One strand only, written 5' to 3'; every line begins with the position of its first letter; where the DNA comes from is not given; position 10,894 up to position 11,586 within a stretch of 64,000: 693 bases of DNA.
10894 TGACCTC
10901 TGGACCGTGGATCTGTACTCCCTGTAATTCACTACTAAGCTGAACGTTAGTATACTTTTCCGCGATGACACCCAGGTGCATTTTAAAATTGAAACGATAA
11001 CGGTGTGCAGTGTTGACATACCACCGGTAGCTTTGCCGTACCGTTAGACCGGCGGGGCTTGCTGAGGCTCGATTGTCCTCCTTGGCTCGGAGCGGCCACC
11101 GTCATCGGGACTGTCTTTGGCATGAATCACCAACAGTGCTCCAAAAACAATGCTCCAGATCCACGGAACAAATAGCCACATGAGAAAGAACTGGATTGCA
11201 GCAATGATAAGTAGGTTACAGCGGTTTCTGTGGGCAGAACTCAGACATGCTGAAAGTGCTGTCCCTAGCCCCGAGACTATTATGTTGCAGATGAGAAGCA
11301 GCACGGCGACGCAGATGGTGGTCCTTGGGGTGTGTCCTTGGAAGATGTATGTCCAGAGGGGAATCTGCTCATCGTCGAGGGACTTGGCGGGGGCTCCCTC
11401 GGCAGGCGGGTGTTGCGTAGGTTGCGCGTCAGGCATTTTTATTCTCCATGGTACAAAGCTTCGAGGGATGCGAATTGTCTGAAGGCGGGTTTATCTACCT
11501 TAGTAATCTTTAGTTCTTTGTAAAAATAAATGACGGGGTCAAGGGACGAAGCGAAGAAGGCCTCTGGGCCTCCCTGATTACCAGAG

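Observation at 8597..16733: Tandem duplication of a two-gene cassette: small 2-TM protein followed by a pseudokinase/ankyrin protein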

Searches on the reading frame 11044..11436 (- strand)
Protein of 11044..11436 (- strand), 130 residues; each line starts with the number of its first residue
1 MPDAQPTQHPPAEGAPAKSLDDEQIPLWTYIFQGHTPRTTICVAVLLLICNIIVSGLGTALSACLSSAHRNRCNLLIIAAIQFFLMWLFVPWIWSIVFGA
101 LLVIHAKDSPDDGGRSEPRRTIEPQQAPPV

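Call 3: search_protein_families(library=pfam, proteins=[window:11044-11436:-], max_evalue=1)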
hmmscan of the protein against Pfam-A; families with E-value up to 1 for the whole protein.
window:11044-11436:- (130 aa): 4 families
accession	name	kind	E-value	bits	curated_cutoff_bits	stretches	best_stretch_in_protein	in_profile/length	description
PF15795.10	Spec3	-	7.2e-07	30.1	27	1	37-105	4-84/85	Ectodermal ciliogenesis protein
PF11368.13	DUF3169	-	0.016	15.2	31.6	1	41-96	105-158/250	Protein of unknown function (DUF3169)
PF08078.17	PsaX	-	0.095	13.1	25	1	42-56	15-29/35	PsaX family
PF06808.19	DctM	-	0.83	8.8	23.8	0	40-100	277-337/413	Tripartite ATP-independent periplasmic transporter, DctM component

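Call 5: list_cluster_members(proteins=[window:11044-11436:-, window:16206-16733:-, window:8597-10981:-, window:11510-16195:-, window:3983-8560:-, window:17896-20967:-])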
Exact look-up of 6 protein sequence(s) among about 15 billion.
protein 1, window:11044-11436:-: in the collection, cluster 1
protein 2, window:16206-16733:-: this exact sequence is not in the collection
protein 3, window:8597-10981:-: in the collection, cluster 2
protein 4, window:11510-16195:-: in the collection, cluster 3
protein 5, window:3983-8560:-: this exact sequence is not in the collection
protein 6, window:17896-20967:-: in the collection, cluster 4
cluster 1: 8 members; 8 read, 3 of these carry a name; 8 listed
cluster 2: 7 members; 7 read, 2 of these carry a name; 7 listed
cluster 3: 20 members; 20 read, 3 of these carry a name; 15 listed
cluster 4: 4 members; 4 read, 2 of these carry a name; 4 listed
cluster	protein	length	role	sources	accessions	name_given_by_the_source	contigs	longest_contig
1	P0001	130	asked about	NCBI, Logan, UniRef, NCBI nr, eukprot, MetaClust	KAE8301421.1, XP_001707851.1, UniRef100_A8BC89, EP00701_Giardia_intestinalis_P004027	Spec3 membrane protein [Giardia duodenalis] | Spec3 membrane protein n=1 Tax=Giardia intestinalis (strain ATCC 50803 / WB clone C6) ... | Spec3 membrane protein [Giardia intestinalis]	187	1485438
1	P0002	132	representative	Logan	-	-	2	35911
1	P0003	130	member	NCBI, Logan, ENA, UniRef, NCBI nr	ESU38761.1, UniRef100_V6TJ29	Hypothetical protein DHA2_7374 [Giardia duodenalis] | Spec3 membrane protein n=1 Tax=Giardia intestinalis TaxID=5741 RepID=V6TJ29_GIAIN | Hypothetical protein DHA2_7374 [Giardia intestinalis]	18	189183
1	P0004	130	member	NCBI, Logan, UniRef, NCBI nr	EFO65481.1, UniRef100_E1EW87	Hypothetical protein GLP15_5155 [Giardia lamblia P15] | Spec3 membrane protein n=1 Tax=Giardia intestinalis (strain P15) TaxID=658858 ...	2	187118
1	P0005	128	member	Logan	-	-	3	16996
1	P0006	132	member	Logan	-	-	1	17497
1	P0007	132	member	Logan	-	-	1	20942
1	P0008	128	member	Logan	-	-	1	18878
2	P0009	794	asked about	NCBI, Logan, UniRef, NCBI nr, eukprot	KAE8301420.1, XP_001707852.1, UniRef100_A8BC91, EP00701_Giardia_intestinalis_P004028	Ankyrin repeat protein 1 [Giardia duodenalis] | Ankyrin repeat protein 1 n=1 Tax=Giardia intestinalis (strain ATCC 50803 / WB clone C6) ... | Ankyrin repeat protein 1 [Giardia intestinalis]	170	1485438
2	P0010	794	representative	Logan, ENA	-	-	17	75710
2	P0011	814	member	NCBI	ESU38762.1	Ankyrin repeat protein, partial [Giardia duodenalis]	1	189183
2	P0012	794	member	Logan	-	-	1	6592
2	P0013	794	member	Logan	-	-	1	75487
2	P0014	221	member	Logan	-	-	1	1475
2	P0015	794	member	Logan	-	-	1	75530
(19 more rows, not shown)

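Call 13: find_homologous_proteins(query=A1, max_evalue=0.01)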
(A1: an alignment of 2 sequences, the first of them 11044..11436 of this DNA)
Query A1 (2 sequences) (130 aa, profile of the alignment): 7 proteins with E <= 0.01 among 405 candidates.
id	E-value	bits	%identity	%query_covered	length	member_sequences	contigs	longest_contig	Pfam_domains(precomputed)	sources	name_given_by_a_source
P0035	4.3e-95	334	40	65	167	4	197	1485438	PF15795.11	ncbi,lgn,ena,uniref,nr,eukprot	ncbi:Spec3 membrane protein [Giardia duodenalis]|uniref:Spec3 membrane protein n=2 Tax=Giardia intes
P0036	6.6e-84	298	35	77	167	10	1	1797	PF15795.11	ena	-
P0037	1.1e-71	258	36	72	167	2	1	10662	PF15795.11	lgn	-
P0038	1.0e-70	255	33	74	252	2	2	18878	PF15795.11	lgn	-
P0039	1.6e-66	241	40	65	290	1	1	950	PF15795.11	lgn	-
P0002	4.5e-51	191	85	95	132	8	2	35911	PF15795.11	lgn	-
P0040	2.3e-50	189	83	100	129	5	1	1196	PF15795.11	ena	-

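Call 15: find_encoding_contigs(protein=P0038, flank=10000, max_places=3)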
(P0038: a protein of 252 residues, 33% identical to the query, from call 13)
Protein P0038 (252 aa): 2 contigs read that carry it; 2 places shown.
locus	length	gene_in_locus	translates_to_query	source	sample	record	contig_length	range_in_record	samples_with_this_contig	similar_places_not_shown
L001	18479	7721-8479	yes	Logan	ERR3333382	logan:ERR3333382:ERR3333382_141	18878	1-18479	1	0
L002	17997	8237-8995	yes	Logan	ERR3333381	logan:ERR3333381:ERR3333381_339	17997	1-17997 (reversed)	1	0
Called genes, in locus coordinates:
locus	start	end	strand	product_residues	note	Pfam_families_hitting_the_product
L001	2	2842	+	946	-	?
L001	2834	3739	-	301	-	PF01171:ATP_bind_3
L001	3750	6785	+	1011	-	-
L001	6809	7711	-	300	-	-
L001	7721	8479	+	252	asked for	PF15795:Spec3 (weak)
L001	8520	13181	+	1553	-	PF24521:Ank_KRIT1 (faint), PF12796:Ank_2 (weak), PF13606:Ank_3 (faint), PF13637:Ank_4 (faint), PF00023:Ank (faint), PF13857:Ank_5 (faint), PF12796:Ank_2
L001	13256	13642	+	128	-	PF15795:Spec3 (weak)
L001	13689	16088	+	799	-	PF00023:Ank (faint), PF12796:Ank_2, PF13606:Ank_3 (faint), PF13857:Ank_5 (faint), PF13637:Ank_4, PF12796:Ank_2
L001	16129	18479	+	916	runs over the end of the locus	?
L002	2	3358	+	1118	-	?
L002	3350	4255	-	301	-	PF01171:ATP_bind_3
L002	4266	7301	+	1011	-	-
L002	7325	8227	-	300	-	-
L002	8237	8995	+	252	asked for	PF15795:Spec3 (weak)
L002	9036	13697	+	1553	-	PF24521:Ank_KRIT1 (faint), PF12796:Ank_2 (weak), PF13606:Ank_3 (faint), PF13637:Ank_4 (faint), PF00023:Ank (faint), PF13857:Ank_5 (faint), PF12796:Ank_2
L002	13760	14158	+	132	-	PF15795:Spec3 (weak)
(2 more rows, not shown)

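Call 22: search_protein_representatives(alignment_id=A1)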
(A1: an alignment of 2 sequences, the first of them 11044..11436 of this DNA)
Query: 2 sequences, 173 profile positions. Proteins with E-value up to 0.001 (for the whole library): 461; up to 1e-10: 16; up to 1e-30: 3. The best 150 are listed.
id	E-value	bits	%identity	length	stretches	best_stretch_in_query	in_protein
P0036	2.1e-84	298.0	-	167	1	4-173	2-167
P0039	5.1e-67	241.4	-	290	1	4-131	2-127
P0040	7.2e-51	188.8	-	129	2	19-118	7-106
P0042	5.6e-30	120.8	-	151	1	19-119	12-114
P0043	1.2e-29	119.8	-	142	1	11-139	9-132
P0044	3.4e-22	95.5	-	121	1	34-118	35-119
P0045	4.5e-21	91.8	-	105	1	36-118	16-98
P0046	4.4e-20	88.6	-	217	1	19-133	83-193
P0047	4.0e-18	82.2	-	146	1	37-120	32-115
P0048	1.9e-13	67.0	-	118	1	43-117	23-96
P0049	3.7e-12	62.8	-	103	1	53-118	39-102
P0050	4.5e-12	62.5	-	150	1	33-118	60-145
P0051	6.3e-12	62.1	-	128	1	33-118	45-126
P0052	7.1e-12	61.9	-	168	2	47-118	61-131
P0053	9.1e-12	61.5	-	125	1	43-129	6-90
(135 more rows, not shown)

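Call 23: list_cluster_members(proteins=[P0042, P0043, P0044, P0045, P0046, P0047, P0048, P0049, P0050, P0051])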
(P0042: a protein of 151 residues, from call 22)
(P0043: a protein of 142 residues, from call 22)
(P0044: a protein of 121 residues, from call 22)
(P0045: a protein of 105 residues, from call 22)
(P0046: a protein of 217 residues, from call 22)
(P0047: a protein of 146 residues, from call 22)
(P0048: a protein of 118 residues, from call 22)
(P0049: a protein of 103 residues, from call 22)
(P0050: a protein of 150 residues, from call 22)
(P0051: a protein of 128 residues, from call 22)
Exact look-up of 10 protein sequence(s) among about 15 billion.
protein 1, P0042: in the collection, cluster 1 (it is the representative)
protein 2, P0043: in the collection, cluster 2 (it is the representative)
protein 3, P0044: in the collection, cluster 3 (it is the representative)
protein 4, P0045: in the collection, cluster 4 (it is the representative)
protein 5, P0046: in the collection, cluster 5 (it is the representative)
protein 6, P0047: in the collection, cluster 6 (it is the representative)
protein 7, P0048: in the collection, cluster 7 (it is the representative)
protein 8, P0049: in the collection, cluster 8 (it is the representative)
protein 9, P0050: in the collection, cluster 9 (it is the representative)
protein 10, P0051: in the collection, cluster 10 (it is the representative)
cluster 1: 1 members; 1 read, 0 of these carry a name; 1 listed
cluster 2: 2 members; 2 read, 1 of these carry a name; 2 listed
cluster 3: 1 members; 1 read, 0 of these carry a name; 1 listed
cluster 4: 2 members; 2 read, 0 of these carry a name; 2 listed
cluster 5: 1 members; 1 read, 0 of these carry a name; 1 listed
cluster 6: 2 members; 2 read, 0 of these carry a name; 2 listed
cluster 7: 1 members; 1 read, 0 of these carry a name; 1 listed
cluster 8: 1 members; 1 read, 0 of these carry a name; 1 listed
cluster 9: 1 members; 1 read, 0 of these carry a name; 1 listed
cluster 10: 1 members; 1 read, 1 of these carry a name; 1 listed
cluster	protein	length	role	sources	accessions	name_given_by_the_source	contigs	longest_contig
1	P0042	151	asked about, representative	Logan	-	-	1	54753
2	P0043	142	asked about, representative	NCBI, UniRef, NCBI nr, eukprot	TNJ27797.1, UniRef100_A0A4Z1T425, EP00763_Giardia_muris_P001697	Spec3 membrane protein [Giardia muris] | Spec3 membrane protein n=1 Tax=Giardia muris TaxID=5742 RepID=A0A4Z1T425_GIAMU | TNJ27797.1 Spec3 membrane protein [Giardia muris]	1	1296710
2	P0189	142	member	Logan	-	-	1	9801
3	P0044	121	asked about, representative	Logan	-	-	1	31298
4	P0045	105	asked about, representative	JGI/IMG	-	-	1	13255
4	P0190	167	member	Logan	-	-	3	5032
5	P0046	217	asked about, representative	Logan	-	-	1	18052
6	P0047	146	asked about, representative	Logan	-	-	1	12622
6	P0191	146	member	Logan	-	-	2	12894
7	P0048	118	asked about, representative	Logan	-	-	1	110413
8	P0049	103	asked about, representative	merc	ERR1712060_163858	-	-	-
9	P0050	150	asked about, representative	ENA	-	-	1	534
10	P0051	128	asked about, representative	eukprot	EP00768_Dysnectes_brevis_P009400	gnl/Dysnectes_brevis/9434_a17538_202.p1 ...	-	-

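Call 26: find_homologous_proteins(query=A2, max_evalue=0.001)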
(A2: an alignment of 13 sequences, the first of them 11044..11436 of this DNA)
Query A2 (13 sequences) (130 aa, profile of the alignment): 44 proteins with E <= 0.001 among 7143 candidates.
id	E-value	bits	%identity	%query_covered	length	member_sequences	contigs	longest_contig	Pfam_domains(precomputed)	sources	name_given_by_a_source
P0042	5.5e-46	174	51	79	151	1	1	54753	PF15795.11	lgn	-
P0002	7.5e-39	151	85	95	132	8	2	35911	PF15795.11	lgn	-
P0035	9.9e-38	147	40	65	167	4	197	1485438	PF15795.11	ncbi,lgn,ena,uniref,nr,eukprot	ncbi:Spec3 membrane protein [Giardia duodenalis]|uniref:Spec3 membrane protein n=2 Tax=Giardia intes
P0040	2.3e-37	146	83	100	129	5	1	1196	PF15795.11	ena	-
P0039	1.4e-36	143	40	65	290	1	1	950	PF15795.11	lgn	-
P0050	7.4e-36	141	28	81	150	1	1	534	-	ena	-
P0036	3.3e-35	139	35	77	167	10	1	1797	PF15795.11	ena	-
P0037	2.2e-33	133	36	72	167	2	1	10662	PF15795.11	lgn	-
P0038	2.7e-33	133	33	74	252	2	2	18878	PF15795.11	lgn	-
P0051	3.8e-32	129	32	67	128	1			PF15795.11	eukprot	eukprot:gnl/Dysnectes_brevis/9434_a17538_202.p1 GENE.gnl/Dysnectes_brevis/9434_a17538_202~~gnl/Dysne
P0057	2.1e-21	94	37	53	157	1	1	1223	PF15795.11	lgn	-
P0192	4.8e-19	87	35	57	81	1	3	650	PF15795.11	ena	-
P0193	7.8e-18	83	49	42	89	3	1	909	-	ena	-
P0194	3.0e-17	81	36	58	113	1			PF15795.11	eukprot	eukprot:TRINITY_DN9509_c0_g1_i1.p1 TRINITY_DN9509_c0_g1~~TRINITY_DN9509_c0_g1_i1.p1 ORF type:complet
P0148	9.1e-17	79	45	34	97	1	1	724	PF15795.11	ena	-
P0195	1.6e-16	78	41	45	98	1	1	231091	PF15795.11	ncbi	ncbi:hypothetical protein ABK040_015368 [Willaertia magna]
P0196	2.0e-16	78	45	42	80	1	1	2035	PF15795.11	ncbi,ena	-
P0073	7.9e-16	76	35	50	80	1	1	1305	PF15795.11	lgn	-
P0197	1.1e-15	76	36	36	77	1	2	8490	PF15795.11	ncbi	-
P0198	1.5e-15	75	56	7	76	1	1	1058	PF15795.11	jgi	jgi:hypothetical protein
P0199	1.6e-15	75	42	42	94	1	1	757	PF15795.11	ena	-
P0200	1.9e-15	75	32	45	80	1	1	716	PF15795.11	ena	-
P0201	3.0e-15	74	44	42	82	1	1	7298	PF15795.11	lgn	-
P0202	4.9e-15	74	33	67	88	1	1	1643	PF15795.11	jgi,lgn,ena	-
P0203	6.6e-15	73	31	42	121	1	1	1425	PF15795.11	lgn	-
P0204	1.2e-14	72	35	61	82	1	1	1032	PF15795.11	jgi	-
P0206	1.3e-14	72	31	55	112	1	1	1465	PF15795.11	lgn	-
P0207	1.7e-14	72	36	57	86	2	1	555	PF15795.11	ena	-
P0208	2.2e-14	71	35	47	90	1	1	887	PF15795.11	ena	-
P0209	3.7e-14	71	-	-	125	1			PF15795.11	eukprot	eukprot:TRINITY_DN880_c0_g2_i1.p3 TRINITY_DN880_c0_g2~~TRINITY_DN880_c0_g2_i1.p3 ORF type:complete l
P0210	1.4e-13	69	38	46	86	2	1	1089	PF15795.11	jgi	-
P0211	2.0e-13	68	33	52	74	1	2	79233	PF15795.11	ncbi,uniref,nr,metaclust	ncbi:hypothetical protein AV274_1303 [Blastocystis sp. ATCC 50177/Nand II]|uniref:Transmembrane prot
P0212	2.1e-13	68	34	45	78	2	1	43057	PF15795.11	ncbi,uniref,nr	ncbi:MAG: uncharacterized protein KVP18_003381 [Porospora cf. gigantea A]|uniref:uncharacterized pro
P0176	3.6e-13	68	29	40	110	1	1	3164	PF15795.11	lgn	-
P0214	8.9e-13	66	43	52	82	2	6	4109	PF15795.11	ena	-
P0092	1.2e-12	66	32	45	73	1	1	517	PF15795.11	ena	-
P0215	2.0e-12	65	32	55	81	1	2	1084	PF15795.11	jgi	-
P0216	2.1e-11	62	28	51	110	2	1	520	PF15795.11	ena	-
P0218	5.7e-11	60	31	65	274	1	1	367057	PF15795.11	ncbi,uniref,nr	ncbi:unnamed protein product [Candidula unifasciata]|uniref:Protein SPEC3 n=1 Tax=Candidula unifasci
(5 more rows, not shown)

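Call 27: find_encoding_contigs(protein=P0042, flank=10000, max_places=3)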
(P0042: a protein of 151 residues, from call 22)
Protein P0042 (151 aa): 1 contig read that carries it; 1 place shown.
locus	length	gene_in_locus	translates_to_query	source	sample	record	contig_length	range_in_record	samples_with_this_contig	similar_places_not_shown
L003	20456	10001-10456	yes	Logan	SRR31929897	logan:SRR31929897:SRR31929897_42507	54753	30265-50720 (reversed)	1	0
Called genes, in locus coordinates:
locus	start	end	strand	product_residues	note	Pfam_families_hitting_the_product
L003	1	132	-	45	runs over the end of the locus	-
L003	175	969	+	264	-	PF01791:DeoC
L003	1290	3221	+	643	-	-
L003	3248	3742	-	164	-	-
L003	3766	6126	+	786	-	PF00443:UCH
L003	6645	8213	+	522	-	-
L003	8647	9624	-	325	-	-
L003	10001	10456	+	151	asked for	PF15795:Spec3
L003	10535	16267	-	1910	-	-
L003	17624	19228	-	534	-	PF00083:Sugar_tr, PF07690:MFS_1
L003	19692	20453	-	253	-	-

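Call 28: find_encoding_contigs(protein=P0043, flank=10000, max_places=3)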
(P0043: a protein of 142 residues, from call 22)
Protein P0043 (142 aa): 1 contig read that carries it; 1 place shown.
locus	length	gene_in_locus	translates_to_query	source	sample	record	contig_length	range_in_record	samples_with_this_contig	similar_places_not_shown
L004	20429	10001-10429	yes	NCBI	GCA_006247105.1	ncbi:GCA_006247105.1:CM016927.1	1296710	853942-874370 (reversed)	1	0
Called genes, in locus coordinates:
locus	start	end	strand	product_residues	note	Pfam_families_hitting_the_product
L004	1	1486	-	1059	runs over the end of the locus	-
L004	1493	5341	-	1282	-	PF00501:AMP-binding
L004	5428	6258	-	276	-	PF01171:ATP_bind_3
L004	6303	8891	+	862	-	-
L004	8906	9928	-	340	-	-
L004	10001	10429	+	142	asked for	PF15795:Spec3 (faint)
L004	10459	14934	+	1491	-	PF00023:Ank (faint), PF12796:Ank_2, PF13606:Ank_3 (faint), PF13637:Ank_4 (faint), PF13857:Ank_5 (faint), PF12796:Ank_2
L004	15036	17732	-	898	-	PF04810:zf-Sec23_Sec24 (weak), PF04811:Sec23_trunk, PF08033:Sec23_BS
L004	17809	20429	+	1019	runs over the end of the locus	-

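Call 29: find_encoding_contigs(protein=P0044, flank=8000, max_places=2)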
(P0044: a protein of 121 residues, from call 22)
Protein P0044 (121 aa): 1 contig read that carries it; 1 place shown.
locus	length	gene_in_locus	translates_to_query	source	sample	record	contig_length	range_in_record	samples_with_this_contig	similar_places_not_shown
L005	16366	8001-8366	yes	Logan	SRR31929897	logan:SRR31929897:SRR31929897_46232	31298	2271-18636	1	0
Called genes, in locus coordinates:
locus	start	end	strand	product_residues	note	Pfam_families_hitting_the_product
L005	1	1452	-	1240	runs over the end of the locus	?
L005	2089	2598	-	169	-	-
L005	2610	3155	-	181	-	PF13098:Thioredoxin_2 (weak)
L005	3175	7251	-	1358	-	-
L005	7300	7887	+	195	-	PF03962:Mnd1, PF18517:LZ3wCH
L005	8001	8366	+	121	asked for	PF15795:Spec3 (weak)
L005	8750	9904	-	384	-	PF02535:Zip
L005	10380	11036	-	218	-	-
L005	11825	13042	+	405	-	-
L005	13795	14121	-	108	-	PF03179:V-ATPase_G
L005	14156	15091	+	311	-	PF00106:adh_short, PF08659:KR, PF13561:adh_short_C2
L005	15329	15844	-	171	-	-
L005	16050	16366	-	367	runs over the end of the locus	-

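Call 30: find_encoding_contigs(protein=P0046, flank=8000, max_places=2)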
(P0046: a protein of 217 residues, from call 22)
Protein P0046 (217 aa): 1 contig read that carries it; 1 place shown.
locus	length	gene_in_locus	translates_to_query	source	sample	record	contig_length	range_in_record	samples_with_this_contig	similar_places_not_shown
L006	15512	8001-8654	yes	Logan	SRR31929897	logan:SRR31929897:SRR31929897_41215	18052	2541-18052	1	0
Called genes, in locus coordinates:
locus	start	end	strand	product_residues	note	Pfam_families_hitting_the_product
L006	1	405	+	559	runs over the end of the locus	PF26180:PAP-OAS1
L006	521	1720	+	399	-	-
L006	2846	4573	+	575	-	PF01753:zf-MYND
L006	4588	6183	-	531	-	-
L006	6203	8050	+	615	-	PF22600:MTPAP-like_central, PF01909:NTP_transf_2 (weak), PF26180:PAP-OAS1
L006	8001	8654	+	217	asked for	PF15795:Spec3 (faint)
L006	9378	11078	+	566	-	-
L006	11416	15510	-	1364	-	?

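Call 31: find_encoding_contigs(protein=P0047, flank=8000, max_places=2)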
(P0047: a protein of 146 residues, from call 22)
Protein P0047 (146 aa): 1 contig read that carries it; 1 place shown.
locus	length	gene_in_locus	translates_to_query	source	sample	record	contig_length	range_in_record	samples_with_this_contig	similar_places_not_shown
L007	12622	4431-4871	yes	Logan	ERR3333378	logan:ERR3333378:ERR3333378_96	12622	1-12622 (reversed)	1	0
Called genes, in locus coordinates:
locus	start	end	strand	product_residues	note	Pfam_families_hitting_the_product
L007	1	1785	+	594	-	?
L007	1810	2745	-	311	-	PF12146:Hydrolase_4, PF00561:Abhydrolase_1, PF12697:Abhydrolase_6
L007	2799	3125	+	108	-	PF01423:LSM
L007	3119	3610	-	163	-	-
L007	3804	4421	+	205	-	-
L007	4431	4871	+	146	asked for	PF15795:Spec3 (faint)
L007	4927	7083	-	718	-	-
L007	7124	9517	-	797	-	-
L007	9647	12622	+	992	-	?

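Call 32: search_protein_families(library=pfam, proteins=[L003:10535-16267:-, L006:9378-11078:+, L007:4927-7083:-, L007:3804-4421:+, L004:10459-14934:+, L003:8647-9624:-, L006:11416-15510:-, L007:7124-9517:-], max_evalue=0.01)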
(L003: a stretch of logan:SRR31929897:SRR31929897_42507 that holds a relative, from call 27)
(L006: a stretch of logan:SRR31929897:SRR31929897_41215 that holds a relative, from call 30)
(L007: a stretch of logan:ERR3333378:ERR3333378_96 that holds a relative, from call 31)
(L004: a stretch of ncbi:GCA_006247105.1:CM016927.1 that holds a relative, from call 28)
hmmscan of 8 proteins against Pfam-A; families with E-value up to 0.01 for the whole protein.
L003:10535-16267:- (1910 aa): 0 families

L006:9378-11078:+ (566 aa): 0 families

L007:4927-7083:- (718 aa): 0 families

L007:3804-4421:+ (205 aa): 0 families

L004:10459-14934:+ (1491 aa): 6 families
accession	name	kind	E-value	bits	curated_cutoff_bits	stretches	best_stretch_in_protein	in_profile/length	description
PF12796.13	Ank_2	-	1.7e-96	317.4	27.3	14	191-259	3-70/90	Ankyrin repeats (3 copies)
PF00023.36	Ank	-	1.4e-45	151.2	21.1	1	1320-1344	2-25/33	Ankyrin repeat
PF13857.12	Ank_5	-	8.9e-39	131.6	27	1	865-908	11-56/56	Ankyrin repeats (many copies)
PF13637.12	Ank_4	-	4.2e-38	129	22.7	2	1295-1340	4-50/50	Ankyrin repeats (many copies)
PF13606.12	Ank_3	-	8e-33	108.7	22.3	0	869-890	1-22/30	Ankyrin repeat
PF24521.3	Ank_KRIT1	-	4.8e-05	23.6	80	0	1320-1350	46-75/149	KRIT1 ankyrin-repeats domain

L003:8647-9624:- (325 aa): 0 families

L006:11416-15510:- (1364 aa): 0 families

L007:7124-9517:- (797 aa): 0 families

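Call 36: find_encoding_contigs(protein=P0189, flank=10000, max_places=2)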
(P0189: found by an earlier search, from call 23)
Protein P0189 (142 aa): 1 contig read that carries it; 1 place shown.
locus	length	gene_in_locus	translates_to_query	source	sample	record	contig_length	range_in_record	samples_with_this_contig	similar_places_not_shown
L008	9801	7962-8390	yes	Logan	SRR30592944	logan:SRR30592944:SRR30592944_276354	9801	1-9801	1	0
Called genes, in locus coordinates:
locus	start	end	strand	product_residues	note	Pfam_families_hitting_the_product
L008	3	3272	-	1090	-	?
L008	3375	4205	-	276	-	PF01171:ATP_bind_3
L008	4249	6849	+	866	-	-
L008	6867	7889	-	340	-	-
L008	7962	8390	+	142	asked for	PF15795:Spec3 (weak)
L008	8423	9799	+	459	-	?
